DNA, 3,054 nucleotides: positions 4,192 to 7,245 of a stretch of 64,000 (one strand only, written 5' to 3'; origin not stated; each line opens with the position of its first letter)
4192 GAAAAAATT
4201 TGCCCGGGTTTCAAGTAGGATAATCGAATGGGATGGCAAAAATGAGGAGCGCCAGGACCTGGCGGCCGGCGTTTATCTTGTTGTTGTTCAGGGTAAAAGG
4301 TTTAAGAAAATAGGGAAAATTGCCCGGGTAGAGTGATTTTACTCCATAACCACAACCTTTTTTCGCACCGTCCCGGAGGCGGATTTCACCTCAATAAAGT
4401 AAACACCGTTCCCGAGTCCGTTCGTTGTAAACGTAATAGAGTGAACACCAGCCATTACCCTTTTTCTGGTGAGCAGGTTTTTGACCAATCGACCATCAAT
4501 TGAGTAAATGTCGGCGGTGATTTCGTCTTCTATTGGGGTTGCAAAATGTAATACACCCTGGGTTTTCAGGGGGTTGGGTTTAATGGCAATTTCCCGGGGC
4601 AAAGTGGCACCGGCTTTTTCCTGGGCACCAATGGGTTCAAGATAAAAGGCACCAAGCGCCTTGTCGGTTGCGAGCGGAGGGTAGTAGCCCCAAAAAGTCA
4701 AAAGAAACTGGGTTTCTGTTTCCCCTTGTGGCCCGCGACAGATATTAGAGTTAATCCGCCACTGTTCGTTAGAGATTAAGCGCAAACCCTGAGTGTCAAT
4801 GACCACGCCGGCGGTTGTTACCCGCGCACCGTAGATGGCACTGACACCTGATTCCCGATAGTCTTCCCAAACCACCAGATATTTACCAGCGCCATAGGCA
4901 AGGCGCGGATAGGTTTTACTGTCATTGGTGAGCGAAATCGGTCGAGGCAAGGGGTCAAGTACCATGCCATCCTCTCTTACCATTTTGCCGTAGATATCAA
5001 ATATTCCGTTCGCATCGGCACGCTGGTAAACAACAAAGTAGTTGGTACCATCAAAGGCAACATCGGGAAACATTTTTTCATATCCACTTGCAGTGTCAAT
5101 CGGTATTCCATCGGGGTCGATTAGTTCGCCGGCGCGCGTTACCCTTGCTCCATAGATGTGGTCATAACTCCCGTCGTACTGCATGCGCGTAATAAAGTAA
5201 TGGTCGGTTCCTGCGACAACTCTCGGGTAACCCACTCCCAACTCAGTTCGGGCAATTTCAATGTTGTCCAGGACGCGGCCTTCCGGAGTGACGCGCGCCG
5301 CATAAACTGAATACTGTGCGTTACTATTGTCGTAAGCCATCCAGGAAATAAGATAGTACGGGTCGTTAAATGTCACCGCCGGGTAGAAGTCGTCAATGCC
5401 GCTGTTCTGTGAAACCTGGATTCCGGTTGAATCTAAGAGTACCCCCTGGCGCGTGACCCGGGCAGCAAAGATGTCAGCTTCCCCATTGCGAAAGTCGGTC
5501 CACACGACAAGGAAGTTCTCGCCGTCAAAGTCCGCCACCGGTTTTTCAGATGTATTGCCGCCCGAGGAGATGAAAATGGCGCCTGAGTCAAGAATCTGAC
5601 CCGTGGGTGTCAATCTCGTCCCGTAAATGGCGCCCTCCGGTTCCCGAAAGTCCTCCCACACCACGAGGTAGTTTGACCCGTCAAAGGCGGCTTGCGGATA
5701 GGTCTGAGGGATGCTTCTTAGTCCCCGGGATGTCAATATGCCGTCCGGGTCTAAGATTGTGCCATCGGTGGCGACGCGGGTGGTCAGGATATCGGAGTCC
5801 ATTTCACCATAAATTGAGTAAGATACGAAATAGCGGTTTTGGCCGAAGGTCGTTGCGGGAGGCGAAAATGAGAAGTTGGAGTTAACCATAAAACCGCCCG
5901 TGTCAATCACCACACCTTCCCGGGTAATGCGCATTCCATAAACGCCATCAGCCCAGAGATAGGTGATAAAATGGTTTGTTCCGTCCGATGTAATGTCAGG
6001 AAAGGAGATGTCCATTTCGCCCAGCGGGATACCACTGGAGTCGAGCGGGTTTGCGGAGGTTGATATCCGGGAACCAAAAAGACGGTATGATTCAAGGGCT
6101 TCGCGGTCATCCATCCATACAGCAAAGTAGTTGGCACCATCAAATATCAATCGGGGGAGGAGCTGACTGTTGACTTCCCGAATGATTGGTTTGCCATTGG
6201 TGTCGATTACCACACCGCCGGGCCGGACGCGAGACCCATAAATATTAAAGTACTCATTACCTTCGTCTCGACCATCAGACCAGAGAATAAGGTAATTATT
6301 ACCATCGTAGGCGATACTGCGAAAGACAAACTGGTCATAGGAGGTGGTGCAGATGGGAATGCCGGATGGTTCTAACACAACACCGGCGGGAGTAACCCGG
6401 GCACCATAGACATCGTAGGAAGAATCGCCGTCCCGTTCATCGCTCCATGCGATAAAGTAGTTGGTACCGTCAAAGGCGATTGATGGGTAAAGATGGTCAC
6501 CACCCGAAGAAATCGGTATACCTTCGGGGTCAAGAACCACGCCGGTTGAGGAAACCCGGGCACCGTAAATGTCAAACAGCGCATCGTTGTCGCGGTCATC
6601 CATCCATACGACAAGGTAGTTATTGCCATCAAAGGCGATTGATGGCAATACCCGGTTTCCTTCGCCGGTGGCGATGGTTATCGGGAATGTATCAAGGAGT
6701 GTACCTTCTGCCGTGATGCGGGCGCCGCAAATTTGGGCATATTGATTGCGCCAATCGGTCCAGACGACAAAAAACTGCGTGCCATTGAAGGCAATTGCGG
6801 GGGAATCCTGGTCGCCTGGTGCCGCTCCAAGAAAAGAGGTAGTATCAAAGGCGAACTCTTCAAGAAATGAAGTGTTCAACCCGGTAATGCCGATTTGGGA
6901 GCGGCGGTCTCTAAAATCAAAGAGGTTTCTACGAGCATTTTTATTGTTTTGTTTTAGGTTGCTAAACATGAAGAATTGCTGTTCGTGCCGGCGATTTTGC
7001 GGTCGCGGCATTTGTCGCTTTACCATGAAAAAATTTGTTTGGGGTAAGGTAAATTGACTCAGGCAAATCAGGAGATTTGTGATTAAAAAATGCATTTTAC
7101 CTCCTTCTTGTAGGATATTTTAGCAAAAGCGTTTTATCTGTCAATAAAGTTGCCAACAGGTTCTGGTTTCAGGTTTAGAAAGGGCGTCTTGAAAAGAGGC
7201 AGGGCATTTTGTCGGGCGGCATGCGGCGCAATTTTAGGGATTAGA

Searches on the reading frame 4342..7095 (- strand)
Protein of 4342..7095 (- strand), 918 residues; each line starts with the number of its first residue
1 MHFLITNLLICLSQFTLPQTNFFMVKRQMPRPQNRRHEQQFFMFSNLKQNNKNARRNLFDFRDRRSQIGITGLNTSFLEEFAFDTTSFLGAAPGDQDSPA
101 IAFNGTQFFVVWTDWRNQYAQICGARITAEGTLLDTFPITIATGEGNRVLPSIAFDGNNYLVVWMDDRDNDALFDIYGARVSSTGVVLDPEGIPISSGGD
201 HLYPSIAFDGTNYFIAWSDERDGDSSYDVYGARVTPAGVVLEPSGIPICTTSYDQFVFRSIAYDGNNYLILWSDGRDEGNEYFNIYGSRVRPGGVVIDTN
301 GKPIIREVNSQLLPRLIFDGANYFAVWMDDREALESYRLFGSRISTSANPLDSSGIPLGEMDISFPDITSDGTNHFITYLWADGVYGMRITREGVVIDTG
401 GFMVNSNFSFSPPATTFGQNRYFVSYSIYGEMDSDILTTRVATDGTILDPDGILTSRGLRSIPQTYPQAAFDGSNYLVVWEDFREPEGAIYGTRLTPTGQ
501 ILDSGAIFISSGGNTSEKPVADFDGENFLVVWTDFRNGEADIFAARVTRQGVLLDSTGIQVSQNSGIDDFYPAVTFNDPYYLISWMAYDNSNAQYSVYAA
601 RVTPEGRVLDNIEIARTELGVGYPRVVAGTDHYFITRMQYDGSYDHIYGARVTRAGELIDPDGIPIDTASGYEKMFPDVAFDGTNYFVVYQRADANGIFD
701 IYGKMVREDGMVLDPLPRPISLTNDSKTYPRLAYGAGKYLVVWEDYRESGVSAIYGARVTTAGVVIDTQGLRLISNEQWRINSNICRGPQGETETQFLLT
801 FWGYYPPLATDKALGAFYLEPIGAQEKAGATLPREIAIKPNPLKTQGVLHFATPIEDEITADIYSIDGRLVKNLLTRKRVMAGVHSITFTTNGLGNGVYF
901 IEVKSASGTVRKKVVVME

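Call 79: search_protein_families(library=pfam, proteins=[window:4342-7095:-], max_evalue=0.00001)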
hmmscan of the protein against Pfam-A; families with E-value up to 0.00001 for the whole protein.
window:4342-7095:- (918 aa): 1 family
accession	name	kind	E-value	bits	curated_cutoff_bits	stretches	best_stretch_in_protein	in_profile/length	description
PF18962.6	Por_Secre_tail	-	2.4e-08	34.6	27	1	840-916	3-75/75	Secretion system C-terminal sorting domain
